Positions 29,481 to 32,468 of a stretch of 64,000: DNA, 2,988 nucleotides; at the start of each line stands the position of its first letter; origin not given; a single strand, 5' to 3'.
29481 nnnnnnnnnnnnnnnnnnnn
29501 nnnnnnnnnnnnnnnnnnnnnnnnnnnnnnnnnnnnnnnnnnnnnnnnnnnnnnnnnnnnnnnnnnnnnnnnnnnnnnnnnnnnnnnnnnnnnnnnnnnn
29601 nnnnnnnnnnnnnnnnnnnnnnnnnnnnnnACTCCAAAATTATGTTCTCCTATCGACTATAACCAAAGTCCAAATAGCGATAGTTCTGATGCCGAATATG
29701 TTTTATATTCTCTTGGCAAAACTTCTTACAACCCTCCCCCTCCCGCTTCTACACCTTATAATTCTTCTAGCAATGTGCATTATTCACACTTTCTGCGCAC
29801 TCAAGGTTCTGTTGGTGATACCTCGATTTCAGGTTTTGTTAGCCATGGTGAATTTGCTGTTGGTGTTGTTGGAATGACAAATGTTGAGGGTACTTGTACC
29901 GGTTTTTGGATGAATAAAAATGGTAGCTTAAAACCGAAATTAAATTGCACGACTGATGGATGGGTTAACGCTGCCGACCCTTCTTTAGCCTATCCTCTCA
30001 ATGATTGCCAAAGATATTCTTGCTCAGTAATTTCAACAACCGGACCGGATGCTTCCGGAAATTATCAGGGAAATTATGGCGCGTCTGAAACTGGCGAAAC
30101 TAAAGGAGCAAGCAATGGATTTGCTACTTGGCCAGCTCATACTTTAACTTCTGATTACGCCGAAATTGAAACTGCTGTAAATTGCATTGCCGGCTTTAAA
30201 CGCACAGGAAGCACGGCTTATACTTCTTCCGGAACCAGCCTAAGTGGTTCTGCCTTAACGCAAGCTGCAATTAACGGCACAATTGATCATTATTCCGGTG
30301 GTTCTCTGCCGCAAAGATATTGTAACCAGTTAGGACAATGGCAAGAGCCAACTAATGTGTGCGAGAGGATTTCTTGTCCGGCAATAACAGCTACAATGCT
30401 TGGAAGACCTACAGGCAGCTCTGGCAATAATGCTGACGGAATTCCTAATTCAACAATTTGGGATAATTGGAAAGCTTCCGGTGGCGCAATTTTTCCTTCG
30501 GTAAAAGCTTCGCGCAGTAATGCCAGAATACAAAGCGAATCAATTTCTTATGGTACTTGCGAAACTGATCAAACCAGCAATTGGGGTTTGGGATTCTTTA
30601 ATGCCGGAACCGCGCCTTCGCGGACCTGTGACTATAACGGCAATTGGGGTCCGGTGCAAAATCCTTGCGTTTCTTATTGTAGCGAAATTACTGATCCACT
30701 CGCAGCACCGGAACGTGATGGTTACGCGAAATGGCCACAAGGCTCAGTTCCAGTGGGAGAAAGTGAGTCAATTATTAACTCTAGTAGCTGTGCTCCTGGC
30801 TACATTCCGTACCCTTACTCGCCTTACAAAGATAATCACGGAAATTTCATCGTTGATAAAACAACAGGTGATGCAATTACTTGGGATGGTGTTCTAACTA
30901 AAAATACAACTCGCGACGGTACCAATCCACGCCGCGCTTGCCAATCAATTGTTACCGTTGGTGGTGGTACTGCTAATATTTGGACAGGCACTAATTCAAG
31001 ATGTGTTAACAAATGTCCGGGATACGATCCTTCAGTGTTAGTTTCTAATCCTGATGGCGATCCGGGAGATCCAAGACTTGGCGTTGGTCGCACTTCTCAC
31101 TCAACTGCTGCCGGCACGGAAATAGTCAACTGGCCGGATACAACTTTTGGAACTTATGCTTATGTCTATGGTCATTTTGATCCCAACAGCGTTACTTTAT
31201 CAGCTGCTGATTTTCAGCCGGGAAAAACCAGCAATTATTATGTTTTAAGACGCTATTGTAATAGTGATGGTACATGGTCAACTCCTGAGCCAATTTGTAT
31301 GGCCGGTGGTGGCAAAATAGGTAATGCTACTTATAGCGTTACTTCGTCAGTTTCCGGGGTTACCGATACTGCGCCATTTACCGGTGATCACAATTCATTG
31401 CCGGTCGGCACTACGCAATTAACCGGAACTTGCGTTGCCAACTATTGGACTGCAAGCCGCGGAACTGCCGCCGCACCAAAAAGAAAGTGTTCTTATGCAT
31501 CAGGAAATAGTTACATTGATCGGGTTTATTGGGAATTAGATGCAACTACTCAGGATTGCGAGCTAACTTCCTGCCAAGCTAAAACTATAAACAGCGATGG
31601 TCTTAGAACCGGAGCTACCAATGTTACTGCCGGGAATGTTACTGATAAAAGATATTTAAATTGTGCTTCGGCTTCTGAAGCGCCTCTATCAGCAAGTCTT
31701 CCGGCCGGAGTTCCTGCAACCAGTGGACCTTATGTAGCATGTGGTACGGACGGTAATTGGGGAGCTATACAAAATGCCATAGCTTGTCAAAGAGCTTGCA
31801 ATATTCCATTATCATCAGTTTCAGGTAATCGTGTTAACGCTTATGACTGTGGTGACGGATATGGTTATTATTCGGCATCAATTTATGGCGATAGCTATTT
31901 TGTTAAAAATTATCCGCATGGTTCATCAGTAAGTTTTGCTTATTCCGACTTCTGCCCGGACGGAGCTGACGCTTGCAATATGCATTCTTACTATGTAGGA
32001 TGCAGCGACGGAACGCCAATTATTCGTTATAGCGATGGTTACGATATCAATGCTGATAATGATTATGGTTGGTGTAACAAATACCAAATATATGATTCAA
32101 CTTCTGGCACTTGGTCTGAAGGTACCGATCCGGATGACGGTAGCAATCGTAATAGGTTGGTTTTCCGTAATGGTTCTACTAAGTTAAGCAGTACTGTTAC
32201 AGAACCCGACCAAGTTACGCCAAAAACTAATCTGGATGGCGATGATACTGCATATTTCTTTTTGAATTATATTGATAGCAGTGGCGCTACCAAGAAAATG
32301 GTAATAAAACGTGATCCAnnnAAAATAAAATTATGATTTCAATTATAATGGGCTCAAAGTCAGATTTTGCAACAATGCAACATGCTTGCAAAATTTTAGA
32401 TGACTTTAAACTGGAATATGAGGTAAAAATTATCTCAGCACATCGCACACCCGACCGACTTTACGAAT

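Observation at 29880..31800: Seven CCP/Sushi-like modules (eukaryotic complement-control-type signature) in the C-terminal third of the giant protein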

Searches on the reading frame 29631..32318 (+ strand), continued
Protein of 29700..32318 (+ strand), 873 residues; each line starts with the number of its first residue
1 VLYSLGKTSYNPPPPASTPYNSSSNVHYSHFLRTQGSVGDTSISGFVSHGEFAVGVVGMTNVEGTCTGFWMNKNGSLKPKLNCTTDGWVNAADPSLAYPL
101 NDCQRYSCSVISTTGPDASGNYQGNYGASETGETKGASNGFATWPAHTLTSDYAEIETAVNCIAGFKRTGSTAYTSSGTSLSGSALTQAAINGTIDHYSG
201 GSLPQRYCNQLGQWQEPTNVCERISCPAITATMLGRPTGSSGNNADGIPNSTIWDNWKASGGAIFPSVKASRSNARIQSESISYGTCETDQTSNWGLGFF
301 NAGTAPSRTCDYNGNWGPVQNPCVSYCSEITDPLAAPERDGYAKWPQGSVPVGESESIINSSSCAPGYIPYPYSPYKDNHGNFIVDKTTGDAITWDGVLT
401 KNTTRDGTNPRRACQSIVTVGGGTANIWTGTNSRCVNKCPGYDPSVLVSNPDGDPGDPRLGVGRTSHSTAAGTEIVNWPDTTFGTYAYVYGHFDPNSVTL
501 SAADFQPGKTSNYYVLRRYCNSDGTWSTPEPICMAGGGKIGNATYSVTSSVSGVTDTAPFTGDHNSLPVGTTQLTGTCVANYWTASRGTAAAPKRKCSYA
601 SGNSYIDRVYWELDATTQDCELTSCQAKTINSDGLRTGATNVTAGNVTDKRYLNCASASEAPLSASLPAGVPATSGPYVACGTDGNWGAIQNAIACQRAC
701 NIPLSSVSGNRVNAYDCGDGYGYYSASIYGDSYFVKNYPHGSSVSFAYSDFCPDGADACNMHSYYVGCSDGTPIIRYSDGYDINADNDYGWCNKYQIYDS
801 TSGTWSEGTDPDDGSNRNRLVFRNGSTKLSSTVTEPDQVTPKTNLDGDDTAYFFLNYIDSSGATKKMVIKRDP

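Call 92: find_encoding_contigs(protein=P0218, flank=10000, max_places=1)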
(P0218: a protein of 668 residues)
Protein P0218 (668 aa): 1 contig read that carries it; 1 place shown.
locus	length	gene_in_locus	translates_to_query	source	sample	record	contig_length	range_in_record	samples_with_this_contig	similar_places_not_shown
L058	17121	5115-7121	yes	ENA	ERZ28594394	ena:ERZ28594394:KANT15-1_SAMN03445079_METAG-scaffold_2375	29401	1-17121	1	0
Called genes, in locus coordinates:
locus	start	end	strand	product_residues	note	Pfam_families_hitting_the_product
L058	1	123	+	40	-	?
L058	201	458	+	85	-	-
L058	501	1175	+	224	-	-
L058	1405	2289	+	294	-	PF04784:DUF547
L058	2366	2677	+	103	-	-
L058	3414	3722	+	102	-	-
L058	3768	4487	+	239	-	-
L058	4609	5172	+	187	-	-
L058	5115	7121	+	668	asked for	PF00084:Sushi (faint), PF02793:HRM (faint), PF25599:Ephrin_CRD (faint)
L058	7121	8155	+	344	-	PF02793:HRM (weak), PF00084:Sushi (faint), PF02793:HRM (weak)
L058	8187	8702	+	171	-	-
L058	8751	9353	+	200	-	PF07714:PK_Tyr_Ser-Thr, PF00069:Pkinase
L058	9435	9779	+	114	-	PF00069:Pkinase (weak), PF07714:PK_Tyr_Ser-Thr (weak)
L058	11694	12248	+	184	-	PF00186:DHFR_1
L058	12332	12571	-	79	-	PF00153:Mito_carr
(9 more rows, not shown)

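Call 93: find_encoding_contigs(protein=P0192, flank=10000, max_places=1)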
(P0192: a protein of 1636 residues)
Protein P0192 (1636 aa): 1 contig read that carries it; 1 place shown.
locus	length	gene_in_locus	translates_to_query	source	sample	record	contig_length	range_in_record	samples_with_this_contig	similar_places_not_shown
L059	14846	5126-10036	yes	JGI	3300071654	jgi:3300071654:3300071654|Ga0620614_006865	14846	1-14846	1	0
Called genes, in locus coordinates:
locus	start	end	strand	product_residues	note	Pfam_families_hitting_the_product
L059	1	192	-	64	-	?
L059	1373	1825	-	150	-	-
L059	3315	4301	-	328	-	-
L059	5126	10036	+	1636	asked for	PF00084:Sushi (faint), PF02793:HRM (faint), PF25599:Ephrin_CRD (faint)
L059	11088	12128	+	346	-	PF07714:PK_Tyr_Ser-Thr, PF00069:Pkinase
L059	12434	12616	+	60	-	-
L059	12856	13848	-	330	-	-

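Call 97: find_homologous_proteins(query=P0192, max_evalue=0.00001)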
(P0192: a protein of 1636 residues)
Query P0192 (1636 aa): 21 proteins with E <= 0.00001 among 8000 candidates.
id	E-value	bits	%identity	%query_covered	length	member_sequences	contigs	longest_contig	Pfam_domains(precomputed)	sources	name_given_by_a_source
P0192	0.0e+0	3631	100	100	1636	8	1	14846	PF25599.3,PF02793.28,PF00084.27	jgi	jgi:hypothetical protein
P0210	2.6e-251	856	37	67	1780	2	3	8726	PF07714.24,PF00069.32,PF25599.3,PF02793.28,PF00041.28,PF00084.27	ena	-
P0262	3.0e-217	743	39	53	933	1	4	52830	PF25599.3,PF02793.28,PF00084.27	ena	-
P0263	3.2e-217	743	39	60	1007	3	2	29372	PF25599.3,PF02793.28,PF00084.27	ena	-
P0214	2.1e-203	697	38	59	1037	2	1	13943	PF25599.3,PF02793.28,PF00084.27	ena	-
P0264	4.4e-197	676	38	60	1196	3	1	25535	PF25599.3,PF02793.28,PF00041.28,PF00084.27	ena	-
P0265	3.4e-196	673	39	59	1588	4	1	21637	PF07714.24,PF00069.32,PF25599.3,PF02793.28,PF00041.28,PF00084.27,PF16656.12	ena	-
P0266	1.6e-193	664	37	60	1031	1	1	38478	PF25599.3,PF02793.28,PF00084.27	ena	-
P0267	3.5e-179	617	39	58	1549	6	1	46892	PF07714.24,PF00069.32,PF25599.3,PF02793.28,PF00041.28,PF00084.27,PF16656.12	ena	-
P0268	4.3e-156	540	40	53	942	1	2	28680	PF25599.3,PF02793.28,PF00084.27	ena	-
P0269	1.8e-155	538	31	72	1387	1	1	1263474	PF02793.28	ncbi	ncbi:hypothetical protein WA158_005587 [Blastocystis sp. Blastoise]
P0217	1.4e-146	509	35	57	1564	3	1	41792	PF07714.24,PF00069.32,PF25599.3,PF02793.28,PF00041.28,PF00084.27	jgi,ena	-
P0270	4.5e-143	497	39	51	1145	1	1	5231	PF25599.3,PF02793.28,PF00084.27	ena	-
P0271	3.5e-142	494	37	58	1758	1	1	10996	PF07714.24,PF00069.32,PF25599.3,PF02793.28,PF00041.28,PF00084.27,PF16656.12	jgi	jgi:hypothetical protein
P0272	6.6e-141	490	37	56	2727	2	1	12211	PF07714.24,PF00069.32,PF07562.21,PF23091.3,PF07699.20,PF00041.28,PF16656.12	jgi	jgi:hypothetical protein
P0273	2.0e-139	485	35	58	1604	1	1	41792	PF07714.24,PF00069.32,PF25599.3,PF02793.28,PF00041.28,PF00084.27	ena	-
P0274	4.5e-136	474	37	51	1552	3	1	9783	PF25599.3,PF02793.28,PF07699.20,PF00084.27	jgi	-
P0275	1.9e-65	240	28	98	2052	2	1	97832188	PF00084.27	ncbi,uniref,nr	ncbi:sushi, von Willebrand factor type A, EGF and pentraxin domain-containing protein 1-like isoform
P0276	6.0e-63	231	28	89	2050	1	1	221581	PF00084.27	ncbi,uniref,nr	ncbi:sushi, von Willebrand factor type A, EGF and pentraxin domain-containing protein 1-like [Rudita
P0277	1.7e-22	97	25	49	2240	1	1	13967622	PF02408.27,PF23064.3,PF00431.27,PF23665.2,PF23061.1,PF23062.2,PF24469.3,PF00084.27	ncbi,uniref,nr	ncbi:hypothetical protein JZ751_009574 [Albula glossodonta]|uniref:Uncharacterized protein n=1 Tax=A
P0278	1.7e-17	81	28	73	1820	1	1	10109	PF00084.27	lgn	-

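Call 98: search_protein_families(library=pfam, proteins=[P0171, P0173, P0207], max_evalue=0.001)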
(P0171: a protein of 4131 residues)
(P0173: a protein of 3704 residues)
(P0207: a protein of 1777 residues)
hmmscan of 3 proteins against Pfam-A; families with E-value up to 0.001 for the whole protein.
P0171 (4131 aa): 1 family
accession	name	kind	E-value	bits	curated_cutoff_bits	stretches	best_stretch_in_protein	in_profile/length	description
PF02140.24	SUEL_Lectin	-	6.1e-06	26.9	31.4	1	2001-2060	10-70/80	D-galactoside/L-rhamnose binding SUEL lectin domain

P0173 (3704 aa): 1 family
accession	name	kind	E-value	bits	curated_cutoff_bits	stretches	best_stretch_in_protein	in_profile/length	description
PF02140.24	SUEL_Lectin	-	3.4e-05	24.6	31.4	1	1984-2042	8-68/80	D-galactoside/L-rhamnose binding SUEL lectin domain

P0207 (1777 aa): 0 families

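Call 99: find_encoding_contigs(protein=P0173, flank=6000, max_places=1)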
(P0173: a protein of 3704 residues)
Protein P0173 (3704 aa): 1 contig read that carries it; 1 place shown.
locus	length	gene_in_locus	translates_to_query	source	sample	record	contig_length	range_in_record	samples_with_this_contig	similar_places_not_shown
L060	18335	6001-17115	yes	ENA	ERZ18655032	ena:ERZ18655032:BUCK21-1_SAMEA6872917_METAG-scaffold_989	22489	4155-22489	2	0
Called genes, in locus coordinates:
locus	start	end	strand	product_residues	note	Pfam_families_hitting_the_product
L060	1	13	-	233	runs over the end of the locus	-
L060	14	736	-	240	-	PF00702:Hydrolase, PF13419:HAD_2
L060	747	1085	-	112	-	PF12838:Fer4_7 (faint), PF13237:Fer4_10 (weak), PF14697:Fer4_21 (faint), PF13187:Fer4_9 (weak), PF12797:Fer4_2 (weak), PF12837:Fer4_6 (weak), PF00037:Fer4, PF11953:DUF3470, +2 more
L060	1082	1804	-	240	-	PF01578:Cytochrom_C_asm, PF27518:CcmC (weak)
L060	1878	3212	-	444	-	PF01841:Transglut_core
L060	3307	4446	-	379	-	PF18072:FGAR-AT_linker, PF00586:AIRS, PF02769:AIRS_C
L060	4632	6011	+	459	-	PF21799:MurD-like_N (faint), PF08245:Mur_ligase_M, PF02875:Mur_ligase_C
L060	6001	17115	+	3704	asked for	-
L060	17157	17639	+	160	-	PF00731:AIRC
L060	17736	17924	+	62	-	-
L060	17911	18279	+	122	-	-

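Call 100: search_solved_structures(query=P0192, max_evalue=0.001)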
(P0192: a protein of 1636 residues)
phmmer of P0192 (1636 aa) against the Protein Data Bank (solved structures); distinct sequences matched with E-value up to 0.001: 8.
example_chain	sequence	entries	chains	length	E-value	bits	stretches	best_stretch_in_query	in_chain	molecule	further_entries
2wii_C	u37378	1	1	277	8.9e-07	30.1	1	1256-1410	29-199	COMPLEMENT FACTOR H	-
2qfg_A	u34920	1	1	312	3.1e-06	28.4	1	1257-1409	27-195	Complement factor H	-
1ntl_A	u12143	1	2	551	8.8e-06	26.8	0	333-411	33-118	Complement component receptor 1-like protein,Ig gamma-1 chain C region secreted form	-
1qub_A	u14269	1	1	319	2.4e-05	25.4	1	379-576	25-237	PROTEIN (human beta2-Glycoprotein I)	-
6v09_A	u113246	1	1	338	5.8e-05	24.1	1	379-576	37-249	Beta-2-glycoprotein 1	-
1c1z_A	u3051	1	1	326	5.8e-05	24.1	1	379-576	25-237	BETA2-GLYCOPROTEIN-I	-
6v06_A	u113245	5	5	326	7.2e-05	23.8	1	379-576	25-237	Beta-2-glycoprotein 1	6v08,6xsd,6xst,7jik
7kg4_A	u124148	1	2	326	0.00015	22.8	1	379-576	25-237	Beta-2-glycoprotein 1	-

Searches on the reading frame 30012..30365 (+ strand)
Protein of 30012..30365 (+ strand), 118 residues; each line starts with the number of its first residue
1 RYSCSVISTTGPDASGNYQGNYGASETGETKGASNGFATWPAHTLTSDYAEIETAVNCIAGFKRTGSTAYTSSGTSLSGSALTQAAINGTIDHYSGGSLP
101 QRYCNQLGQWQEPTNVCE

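Call 20: search_protein_families(library=pfam, proteins=[window:30012-30365:+], max_evalue=10)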
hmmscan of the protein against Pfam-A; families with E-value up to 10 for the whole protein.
window:30012-30365:+ (118 aa): 1 family
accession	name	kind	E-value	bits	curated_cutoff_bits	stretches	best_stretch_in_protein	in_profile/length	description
PF25599.1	Ephrin_CRD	-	0.0025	18.3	27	1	56-117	4-57/59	Ephrin cysteine rich domain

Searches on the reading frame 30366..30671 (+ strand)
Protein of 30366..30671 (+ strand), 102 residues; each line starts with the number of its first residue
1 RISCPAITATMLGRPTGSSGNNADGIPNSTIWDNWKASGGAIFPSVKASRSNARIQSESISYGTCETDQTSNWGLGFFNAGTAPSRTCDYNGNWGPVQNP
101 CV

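Call 20: search_protein_families(library=pfam, proteins=[window:30366-30671:+], max_evalue=10)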
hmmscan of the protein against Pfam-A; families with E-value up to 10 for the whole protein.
window:30366-30671:+ (102 aa): 0 families

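Call 102: search_solved_structures(query=A12, max_evalue=10)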
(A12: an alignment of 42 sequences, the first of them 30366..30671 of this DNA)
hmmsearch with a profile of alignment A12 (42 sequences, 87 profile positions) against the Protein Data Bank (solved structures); distinct sequences matched with E-value up to 10: 4.
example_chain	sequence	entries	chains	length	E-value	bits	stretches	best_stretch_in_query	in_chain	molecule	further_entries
8trs_D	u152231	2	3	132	1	13.4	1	30-86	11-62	Ephrin type-A receptor 2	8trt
3mx0_A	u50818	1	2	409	3.1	11.9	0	30-86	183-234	Ephrin type-A receptor 2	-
3fl7_A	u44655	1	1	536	9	10.4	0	30-86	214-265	Ephrin receptor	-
2x10_A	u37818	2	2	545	9.7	10.3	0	30-86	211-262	EPHRIN TYPE-A RECEPTOR 2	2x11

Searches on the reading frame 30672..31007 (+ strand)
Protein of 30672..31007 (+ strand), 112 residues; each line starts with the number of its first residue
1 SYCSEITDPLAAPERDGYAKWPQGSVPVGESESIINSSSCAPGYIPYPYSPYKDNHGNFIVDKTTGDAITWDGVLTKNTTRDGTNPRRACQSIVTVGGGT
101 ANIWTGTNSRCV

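Call 20: search_protein_families(library=pfam, proteins=[window:30672-31007:+], max_evalue=10)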
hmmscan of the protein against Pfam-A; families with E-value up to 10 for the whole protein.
window:30672-31007:+ (112 aa): 1 family
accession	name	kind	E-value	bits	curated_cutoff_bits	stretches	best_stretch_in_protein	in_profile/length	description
PF24442.1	DUF7561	-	0.011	16.1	27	1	87-108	6-27/65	Family of unknown function (DUF7561)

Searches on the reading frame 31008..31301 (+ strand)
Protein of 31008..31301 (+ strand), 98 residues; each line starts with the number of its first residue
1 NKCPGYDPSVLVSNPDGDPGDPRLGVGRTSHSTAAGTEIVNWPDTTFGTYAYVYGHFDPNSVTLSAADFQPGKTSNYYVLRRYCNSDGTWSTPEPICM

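Call 20: search_protein_families(library=pfam, proteins=[window:31008-31301:+], max_evalue=10)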
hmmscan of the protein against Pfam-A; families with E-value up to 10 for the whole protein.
window:31008-31301:+ (98 aa): 3 families
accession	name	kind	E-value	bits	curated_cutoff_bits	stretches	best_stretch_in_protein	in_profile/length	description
PF02793.27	HRM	-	0.00023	21.9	26.2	1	38-95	10-56/66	Hormone receptor domain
PF25599.1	Ephrin_CRD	-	0.049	14.1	27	1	80-97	40-57/59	Ephrin cysteine rich domain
PF00084.26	Sushi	-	0.064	14.1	20.7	1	80-97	39-56/56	Sushi repeat (SCR repeat)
